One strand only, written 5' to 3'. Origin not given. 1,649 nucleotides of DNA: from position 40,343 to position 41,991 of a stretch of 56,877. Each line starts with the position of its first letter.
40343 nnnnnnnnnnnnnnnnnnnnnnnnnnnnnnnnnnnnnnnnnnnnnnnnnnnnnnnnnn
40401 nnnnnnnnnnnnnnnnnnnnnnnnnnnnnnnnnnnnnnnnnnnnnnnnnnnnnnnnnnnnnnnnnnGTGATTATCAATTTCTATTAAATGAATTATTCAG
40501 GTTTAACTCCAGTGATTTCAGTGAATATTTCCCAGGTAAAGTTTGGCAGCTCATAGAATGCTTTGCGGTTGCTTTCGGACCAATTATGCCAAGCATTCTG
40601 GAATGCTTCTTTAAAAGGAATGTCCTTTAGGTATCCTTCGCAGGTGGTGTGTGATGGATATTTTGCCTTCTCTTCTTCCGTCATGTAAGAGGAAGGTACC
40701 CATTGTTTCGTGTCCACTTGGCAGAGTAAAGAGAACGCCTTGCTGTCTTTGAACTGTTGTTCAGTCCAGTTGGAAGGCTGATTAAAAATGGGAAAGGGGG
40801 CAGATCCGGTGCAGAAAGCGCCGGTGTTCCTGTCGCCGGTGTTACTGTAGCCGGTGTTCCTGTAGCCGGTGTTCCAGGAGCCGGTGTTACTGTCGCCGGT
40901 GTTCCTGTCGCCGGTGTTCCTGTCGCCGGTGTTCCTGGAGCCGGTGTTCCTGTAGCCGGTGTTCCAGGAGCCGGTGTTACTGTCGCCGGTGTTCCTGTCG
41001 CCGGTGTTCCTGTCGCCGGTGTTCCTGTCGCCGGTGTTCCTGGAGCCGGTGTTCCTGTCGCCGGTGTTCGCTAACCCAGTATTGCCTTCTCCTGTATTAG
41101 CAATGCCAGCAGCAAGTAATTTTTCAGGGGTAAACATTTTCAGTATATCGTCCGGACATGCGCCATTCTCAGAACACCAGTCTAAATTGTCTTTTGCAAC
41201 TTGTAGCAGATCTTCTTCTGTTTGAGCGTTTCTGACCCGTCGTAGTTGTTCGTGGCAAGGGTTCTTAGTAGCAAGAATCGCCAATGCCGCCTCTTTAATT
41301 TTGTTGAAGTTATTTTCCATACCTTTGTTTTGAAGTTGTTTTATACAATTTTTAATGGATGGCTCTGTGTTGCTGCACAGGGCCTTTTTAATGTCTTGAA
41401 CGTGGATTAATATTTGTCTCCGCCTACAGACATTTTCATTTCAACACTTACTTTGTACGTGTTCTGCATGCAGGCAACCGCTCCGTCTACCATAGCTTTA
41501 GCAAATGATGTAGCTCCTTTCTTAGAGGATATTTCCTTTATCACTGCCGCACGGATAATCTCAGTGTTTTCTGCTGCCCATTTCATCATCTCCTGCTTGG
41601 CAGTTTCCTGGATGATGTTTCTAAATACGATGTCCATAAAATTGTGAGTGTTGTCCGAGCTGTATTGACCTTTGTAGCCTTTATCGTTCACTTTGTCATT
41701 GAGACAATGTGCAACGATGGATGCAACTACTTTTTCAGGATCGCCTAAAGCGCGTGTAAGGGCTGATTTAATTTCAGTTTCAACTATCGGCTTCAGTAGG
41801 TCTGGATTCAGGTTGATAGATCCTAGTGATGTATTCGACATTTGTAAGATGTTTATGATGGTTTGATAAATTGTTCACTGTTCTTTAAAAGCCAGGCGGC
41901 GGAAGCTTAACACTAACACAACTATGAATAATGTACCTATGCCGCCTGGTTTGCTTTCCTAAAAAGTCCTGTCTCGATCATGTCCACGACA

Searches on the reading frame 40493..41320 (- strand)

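Call 9: search_protein_families(library=phrogs, proteins=[window:40493-41320:-], max_evalue=0.01)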
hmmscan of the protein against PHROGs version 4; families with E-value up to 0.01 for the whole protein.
window:40493-41320:- (275 aa): 1 family
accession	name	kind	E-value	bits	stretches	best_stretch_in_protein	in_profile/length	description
phrog_14105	-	unknown function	1.9e-54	185.8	2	107-273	111-278/297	-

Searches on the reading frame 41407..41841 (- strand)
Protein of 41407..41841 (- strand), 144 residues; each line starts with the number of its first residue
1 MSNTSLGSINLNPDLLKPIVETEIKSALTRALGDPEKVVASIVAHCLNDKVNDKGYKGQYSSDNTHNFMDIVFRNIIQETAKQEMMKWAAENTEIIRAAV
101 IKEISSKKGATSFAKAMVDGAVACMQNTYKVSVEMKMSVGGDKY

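Call 9: search_protein_families(library=phrogs, proteins=[window:41407-41841:-], max_evalue=0.01)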
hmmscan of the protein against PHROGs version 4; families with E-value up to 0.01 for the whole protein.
window:41407-41841:- (144 aa): 0 families

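Call 16: find_related_loci(query=window:41407-41841:-, collection=viral_contigs, flank=6000)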
Query window:41407-41841:- (144 aa) in viral_contigs; peptide patterns used: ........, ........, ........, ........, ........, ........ (x = any residue, [..] = any of these).
10 stretches matched a pattern, but none encodes a relative of the query by tblastn (E <= 1e-3).

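Call 18: find_encoding_contigs(protein=window:41407-41841:-, flank=6000, max_places=10)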
Protein window:41407-41841:- (144 aa): 1 contig read that carries it; 1 place shown.
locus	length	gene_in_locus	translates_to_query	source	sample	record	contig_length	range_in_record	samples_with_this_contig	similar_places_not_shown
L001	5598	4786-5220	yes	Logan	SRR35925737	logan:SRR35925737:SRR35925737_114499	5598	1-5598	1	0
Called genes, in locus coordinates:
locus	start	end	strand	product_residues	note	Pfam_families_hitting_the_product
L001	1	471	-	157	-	?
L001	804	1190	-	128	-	-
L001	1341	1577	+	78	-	-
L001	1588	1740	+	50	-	-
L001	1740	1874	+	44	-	-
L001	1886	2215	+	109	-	-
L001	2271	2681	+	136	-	PF09643:YopX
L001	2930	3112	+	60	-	-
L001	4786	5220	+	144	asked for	-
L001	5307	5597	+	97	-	?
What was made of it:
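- None of these ORFs was called in the identical contig (call 18).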

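Call 26: find_homologous_proteins(query=window:41407-41841:-, max_evalue=0.001)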
Query window:41407-41841:- (144 aa): 9 proteins with E <= 0.001 among 20 candidates.
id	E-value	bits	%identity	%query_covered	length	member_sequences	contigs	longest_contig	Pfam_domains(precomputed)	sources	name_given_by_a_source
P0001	4.5e-87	307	100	100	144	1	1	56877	-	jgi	jgi:hypothetical protein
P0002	9.2e-65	235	76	100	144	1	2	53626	-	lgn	-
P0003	5.2e-64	232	79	97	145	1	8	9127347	-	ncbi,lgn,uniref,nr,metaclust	ncbi:hypothetical protein [Chitinophaga pinensis]|uniref:Uncharacterized protein n=1 Tax=Chitinophag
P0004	3.0e-48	181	63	92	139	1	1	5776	-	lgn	-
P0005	1.6e-47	179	64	92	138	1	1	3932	-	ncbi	-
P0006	1.5e-45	173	60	94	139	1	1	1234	-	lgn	-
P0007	2.8e-45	172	62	90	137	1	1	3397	-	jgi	jgi:hypothetical protein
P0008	8.5e-44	167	60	92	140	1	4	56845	-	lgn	-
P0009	2.0e-11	62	30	87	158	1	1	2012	-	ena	-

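Call 27: find_encoding_contigs(protein=P0002, flank=5000, max_places=3)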
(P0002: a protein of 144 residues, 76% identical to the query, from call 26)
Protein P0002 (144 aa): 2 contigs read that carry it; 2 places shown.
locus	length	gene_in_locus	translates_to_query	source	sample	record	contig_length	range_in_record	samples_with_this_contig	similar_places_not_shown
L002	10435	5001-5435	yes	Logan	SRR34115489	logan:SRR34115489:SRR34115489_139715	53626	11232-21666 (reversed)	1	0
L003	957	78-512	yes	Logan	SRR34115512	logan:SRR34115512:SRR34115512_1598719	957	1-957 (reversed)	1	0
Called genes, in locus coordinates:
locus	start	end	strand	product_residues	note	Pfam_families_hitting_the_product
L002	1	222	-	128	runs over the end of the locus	-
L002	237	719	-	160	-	-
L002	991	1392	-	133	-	-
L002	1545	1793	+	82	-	-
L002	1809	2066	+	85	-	-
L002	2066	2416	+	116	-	-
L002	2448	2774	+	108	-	-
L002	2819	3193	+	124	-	PF24240:DUF7448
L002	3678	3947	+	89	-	-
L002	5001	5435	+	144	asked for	-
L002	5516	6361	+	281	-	-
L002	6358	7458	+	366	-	-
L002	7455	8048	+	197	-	-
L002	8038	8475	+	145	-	-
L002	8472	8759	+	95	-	-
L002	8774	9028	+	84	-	-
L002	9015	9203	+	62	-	-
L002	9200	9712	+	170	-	-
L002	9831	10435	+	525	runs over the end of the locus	PF00176:SNF2-rel_dom, PF00270:DEAD (weak), PF00271:Helicase_C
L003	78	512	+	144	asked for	-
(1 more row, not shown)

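Call 28: find_encoding_contigs(protein=P0003, flank=5000, max_places=4)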
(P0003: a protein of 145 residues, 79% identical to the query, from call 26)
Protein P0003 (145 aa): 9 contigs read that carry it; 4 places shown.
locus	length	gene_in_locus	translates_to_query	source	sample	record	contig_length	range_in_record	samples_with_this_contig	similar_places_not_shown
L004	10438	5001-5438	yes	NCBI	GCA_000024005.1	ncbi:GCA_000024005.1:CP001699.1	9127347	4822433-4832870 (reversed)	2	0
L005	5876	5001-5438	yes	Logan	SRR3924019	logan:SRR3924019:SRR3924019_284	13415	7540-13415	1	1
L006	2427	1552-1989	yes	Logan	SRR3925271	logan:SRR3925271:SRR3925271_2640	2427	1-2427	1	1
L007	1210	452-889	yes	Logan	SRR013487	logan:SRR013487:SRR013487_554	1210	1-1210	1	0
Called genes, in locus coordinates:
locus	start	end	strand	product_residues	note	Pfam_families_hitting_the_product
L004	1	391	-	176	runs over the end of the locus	-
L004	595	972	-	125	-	-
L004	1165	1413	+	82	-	-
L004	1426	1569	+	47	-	-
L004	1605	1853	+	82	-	-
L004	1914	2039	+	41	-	-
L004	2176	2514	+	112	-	-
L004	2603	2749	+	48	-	-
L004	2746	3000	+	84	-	-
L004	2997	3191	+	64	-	-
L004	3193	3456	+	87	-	-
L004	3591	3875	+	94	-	-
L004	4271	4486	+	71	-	-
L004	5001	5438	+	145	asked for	-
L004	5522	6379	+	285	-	PF24703:DUF7666, PF01469:Pentapeptide_2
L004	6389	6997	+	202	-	PF04404:ERF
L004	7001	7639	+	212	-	PF05565:Sipho_Gp157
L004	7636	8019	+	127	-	PF11672:DUF3268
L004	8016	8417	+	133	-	-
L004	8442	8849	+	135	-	-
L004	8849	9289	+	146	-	-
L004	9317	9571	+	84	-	-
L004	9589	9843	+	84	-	PF14090:HTH_39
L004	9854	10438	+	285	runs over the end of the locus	-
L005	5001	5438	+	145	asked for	-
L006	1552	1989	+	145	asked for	-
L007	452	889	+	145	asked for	-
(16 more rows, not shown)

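Call 29: find_encoding_contigs(protein=P0008, flank=5000, max_places=3)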
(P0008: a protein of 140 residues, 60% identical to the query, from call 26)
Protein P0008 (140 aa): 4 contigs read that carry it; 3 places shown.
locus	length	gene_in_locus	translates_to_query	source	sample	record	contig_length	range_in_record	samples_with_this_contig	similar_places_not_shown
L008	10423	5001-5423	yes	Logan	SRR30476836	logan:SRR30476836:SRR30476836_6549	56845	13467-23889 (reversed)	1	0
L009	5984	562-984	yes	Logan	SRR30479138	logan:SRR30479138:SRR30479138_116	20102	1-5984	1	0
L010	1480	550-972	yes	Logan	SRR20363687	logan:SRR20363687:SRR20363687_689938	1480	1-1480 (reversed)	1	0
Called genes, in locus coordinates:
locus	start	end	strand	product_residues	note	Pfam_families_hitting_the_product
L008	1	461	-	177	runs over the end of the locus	-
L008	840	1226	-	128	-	PF12844:HTH_19 (faint)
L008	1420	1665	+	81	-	-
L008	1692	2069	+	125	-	-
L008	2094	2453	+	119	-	-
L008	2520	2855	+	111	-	-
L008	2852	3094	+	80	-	-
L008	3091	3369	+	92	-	-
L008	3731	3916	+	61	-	-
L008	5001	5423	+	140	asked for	-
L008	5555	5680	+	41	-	-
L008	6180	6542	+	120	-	PF27050:Phage_P22_Y8K6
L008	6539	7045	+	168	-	-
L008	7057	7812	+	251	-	-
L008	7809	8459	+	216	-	PF09588:YqaJ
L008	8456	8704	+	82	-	-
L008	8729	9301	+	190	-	-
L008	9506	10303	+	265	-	PF14297:Lin1244_N (faint), PF25200:DUF7833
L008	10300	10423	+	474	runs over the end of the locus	PF00772:DnaB, PF03796:DnaB_C, PF06745:ATPase (weak), PF13481:AAA_25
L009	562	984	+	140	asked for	-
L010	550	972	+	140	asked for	-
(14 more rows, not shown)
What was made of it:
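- Homologues of the 144-aa protein (call 26) lie downstream of an uncalled gap in L002, L004 and L008 (calls 27-29). The tract is close to the recombination and replication genes (calls 28, 29).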

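Call 34: find_encoding_contigs(protein=P0004, flank=5000, max_places=2)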
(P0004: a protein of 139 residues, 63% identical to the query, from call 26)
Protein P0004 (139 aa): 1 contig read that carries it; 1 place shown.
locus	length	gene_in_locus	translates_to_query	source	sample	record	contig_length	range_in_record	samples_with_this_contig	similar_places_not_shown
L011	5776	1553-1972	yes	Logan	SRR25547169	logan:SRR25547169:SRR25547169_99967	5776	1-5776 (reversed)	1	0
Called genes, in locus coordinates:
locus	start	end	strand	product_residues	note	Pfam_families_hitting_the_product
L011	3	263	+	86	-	?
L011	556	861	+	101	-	-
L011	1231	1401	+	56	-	-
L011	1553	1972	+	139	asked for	-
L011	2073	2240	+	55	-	-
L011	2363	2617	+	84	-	-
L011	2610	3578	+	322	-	PF03837:RecT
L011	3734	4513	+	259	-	-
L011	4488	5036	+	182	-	-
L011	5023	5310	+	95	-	-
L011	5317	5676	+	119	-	-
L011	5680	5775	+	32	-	?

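Call 35: find_encoding_contigs(protein=P0005, flank=5000, max_places=2)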
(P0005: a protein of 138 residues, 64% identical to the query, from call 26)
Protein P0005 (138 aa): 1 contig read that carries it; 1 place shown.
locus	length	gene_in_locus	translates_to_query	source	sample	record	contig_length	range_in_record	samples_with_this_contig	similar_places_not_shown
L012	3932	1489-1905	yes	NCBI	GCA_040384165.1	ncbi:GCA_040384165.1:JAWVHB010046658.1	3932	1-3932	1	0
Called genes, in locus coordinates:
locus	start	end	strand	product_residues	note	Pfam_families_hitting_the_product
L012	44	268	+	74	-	PF04448:DUF551 (weak)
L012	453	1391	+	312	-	-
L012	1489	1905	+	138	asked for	-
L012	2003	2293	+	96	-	-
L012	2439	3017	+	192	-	PF04404:ERF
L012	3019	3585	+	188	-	-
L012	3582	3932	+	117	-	?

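Call 36: find_encoding_contigs(protein=P0007, flank=5000, max_places=2)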
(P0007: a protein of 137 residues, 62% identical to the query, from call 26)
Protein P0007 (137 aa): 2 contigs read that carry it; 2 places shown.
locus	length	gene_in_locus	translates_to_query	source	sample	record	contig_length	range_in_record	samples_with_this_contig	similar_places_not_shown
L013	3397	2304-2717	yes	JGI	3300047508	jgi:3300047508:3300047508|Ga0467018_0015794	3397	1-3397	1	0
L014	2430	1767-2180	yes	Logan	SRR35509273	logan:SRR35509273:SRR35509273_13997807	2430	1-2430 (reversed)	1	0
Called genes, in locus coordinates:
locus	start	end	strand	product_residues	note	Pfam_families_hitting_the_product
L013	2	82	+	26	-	?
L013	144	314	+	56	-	-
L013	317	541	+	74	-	-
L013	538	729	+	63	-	-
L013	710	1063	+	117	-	-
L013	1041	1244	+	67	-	-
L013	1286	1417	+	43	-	-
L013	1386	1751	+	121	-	-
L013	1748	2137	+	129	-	-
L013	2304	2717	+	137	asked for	-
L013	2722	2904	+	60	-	-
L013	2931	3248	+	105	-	PF22253:DUF6948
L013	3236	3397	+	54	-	?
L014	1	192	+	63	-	?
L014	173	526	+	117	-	-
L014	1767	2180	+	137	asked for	-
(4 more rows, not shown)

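Call 79: search_protein_families(library=pfam, proteins=[window:41407-41841:-], max_evalue=0.1)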
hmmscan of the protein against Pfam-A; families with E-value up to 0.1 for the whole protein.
window:41407-41841:- (144 aa): 3 families
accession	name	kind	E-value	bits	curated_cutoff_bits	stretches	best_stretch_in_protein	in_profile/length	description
PF16766.10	CID_GANP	-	0.0039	18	26.7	0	59-92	4-36/71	Binding region of GANP to ENY2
PF25417.1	DUF7889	-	0.077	12.7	27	0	29-39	14-24/50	Family of unknown function (DUF7889)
PF14053.11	DUF4248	-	0.082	13.4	27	0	73-125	15-65/68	Domain of unknown function (DUF4248)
